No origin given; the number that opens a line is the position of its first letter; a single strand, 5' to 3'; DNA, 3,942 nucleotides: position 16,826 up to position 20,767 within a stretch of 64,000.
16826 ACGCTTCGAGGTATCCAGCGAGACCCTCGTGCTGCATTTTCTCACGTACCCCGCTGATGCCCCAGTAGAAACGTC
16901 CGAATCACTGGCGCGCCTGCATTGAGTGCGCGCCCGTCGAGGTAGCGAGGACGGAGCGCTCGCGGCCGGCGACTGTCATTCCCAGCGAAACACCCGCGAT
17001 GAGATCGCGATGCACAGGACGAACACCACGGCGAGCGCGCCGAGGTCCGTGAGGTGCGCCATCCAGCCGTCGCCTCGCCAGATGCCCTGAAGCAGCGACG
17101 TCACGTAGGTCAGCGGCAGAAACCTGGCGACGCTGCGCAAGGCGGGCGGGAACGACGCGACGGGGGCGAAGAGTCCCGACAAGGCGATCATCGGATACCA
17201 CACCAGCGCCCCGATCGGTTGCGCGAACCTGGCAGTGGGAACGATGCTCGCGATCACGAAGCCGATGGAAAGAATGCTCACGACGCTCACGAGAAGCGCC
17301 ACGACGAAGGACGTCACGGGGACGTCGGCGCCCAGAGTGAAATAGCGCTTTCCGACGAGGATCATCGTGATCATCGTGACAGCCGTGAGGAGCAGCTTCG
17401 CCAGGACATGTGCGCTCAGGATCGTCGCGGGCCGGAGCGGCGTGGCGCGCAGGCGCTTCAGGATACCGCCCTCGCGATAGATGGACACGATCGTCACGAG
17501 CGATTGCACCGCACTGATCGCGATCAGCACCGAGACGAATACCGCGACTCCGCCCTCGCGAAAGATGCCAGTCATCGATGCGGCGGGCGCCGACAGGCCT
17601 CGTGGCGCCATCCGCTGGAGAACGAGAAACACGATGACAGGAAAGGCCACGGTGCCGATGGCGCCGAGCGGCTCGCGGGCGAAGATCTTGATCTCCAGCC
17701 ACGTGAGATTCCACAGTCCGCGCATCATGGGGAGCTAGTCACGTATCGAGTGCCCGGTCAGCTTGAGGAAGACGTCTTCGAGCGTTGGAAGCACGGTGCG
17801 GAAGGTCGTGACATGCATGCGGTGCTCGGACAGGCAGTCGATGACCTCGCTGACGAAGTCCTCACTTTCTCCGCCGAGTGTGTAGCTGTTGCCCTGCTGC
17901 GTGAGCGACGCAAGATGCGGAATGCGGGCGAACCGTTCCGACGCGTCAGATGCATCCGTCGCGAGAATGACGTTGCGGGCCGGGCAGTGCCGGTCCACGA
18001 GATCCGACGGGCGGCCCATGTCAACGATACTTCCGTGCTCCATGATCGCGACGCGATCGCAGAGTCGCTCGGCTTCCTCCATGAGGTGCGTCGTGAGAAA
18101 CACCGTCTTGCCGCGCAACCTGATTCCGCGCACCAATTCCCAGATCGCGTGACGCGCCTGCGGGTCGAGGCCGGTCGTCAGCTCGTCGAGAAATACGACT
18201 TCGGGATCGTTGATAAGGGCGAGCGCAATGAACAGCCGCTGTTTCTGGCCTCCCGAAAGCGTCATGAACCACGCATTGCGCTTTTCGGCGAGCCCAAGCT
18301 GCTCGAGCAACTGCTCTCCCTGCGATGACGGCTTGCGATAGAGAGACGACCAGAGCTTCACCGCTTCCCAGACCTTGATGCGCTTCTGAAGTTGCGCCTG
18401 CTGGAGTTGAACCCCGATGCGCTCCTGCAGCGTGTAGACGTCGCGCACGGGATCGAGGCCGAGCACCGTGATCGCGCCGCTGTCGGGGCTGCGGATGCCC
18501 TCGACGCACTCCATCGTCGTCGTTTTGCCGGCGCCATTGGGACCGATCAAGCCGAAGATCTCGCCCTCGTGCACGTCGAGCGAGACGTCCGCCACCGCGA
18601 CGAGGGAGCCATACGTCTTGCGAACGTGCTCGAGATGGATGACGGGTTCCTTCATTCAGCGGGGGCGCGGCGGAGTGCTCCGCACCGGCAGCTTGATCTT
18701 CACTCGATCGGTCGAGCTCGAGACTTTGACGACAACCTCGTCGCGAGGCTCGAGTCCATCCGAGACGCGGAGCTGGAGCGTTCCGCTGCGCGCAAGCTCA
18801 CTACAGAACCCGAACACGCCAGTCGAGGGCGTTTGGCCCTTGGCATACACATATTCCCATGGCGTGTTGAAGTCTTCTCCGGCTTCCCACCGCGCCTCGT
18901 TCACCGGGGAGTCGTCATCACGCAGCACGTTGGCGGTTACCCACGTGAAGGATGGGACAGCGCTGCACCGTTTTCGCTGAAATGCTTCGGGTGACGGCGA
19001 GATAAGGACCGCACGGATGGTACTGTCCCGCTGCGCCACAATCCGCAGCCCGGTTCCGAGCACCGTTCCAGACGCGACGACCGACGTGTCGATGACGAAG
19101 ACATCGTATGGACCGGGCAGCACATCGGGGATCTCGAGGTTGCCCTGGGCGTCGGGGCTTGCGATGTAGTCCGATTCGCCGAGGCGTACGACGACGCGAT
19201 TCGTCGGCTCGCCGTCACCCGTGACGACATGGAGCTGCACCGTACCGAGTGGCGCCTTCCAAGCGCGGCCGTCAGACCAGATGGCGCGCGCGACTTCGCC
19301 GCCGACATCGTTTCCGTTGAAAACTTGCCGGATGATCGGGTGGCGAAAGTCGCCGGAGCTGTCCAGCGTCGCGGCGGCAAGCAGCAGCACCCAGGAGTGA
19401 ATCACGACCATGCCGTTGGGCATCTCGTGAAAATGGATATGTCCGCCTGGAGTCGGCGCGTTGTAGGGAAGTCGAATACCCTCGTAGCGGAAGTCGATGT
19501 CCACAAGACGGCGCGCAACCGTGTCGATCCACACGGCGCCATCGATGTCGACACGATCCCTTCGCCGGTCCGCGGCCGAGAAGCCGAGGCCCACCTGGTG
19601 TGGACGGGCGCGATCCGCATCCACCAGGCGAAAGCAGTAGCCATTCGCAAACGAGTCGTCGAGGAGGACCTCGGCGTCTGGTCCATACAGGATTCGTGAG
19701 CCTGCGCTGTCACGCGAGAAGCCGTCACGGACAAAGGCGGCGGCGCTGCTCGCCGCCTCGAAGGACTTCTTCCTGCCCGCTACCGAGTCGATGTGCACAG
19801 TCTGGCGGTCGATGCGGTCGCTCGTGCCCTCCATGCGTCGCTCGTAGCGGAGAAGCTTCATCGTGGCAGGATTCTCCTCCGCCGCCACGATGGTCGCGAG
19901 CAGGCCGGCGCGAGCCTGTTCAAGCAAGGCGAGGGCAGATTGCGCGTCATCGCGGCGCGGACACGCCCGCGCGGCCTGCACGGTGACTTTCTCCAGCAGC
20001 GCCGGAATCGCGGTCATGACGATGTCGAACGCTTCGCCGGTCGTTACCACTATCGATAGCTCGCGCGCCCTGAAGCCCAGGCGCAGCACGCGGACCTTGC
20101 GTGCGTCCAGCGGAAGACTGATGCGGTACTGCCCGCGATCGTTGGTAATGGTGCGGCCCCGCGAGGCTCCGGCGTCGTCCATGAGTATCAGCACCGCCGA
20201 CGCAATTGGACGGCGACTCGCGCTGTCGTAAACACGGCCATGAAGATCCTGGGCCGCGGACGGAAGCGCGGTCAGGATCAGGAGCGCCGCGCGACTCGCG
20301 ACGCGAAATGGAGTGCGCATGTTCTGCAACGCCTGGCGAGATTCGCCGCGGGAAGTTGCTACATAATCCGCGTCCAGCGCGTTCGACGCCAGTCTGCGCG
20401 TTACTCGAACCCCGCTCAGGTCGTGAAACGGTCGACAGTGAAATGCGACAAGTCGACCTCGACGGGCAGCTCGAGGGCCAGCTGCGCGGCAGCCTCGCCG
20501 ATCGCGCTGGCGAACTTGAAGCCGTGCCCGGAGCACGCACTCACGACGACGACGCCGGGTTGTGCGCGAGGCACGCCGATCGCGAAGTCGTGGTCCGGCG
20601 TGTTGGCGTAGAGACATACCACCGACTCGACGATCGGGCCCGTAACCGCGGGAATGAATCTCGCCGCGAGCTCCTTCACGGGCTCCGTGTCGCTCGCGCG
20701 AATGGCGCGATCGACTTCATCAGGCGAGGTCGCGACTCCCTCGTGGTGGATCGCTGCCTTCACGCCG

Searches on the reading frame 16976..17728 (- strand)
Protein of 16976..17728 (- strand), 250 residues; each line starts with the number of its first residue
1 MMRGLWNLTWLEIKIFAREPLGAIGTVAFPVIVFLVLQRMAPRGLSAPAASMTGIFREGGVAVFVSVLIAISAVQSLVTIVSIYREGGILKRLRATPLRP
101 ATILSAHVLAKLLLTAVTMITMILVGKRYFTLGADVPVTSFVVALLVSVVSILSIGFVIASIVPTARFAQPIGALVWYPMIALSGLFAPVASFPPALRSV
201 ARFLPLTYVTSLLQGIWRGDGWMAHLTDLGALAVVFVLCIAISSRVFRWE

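Call 115: search_protein_families(library=pfam, proteins=[window:16976-17728:-], max_evalue=0.0001)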
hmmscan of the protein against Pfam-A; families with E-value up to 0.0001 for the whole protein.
window:16976-17728:- (250 aa): 2 families
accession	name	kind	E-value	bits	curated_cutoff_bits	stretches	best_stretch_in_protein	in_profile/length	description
PF01061.29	ABC2_membrane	-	2e-21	77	26.9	1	5-215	3-208/211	ABC-2 type transporter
PF12698.13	ABC2_membrane_3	-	8e-17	61.8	31.6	1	61-244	164-346/347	ABC-2 family transporter protein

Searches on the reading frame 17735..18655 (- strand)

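Call 111: search_protein_families(library=pfam, proteins=[window:17735-18655:-], max_evalue=0.0001)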
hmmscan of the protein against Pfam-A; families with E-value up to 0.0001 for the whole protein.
window:17735-18655:- (306 aa): 4 families
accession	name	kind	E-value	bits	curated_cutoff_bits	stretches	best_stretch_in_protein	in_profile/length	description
PF00005.33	ABC_tran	-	4.9e-29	102.1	25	1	22-160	2-136/137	ABC transporter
PF13304.12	AAA_21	-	3.4e-14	54.1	27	1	131-190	238-298/304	AAA domain, putative AbiEii toxin, Type IV TA system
PF13732.12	DrrA1-3_C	-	1.2e-06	29.6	27.4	1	229-299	14-80/81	ATP-binding protein DrrA1-3-like, C-terminal domain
PF02463.25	SMC_N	-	1.9e-05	24.6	40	0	114-193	124-199/220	RecF/RecN/SMC N terminal domain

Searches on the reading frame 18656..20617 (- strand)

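Call 111: search_protein_families(library=pfam, proteins=[window:18656-20617:-], max_evalue=0.0001)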
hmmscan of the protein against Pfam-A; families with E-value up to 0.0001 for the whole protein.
window:18656-20617:- (653 aa): 2 families
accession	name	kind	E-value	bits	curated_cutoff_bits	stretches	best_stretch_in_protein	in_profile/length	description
PF13620.12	CarboxypepD_reg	-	1.1e-14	55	32.3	1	125-199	2-77/82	Carboxypeptidase regulatory-like domain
PF13715.12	CarbopepD_reg_2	-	5e-05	23.7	32.2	0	126-213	2-88/88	CarboxypepD_reg-like domain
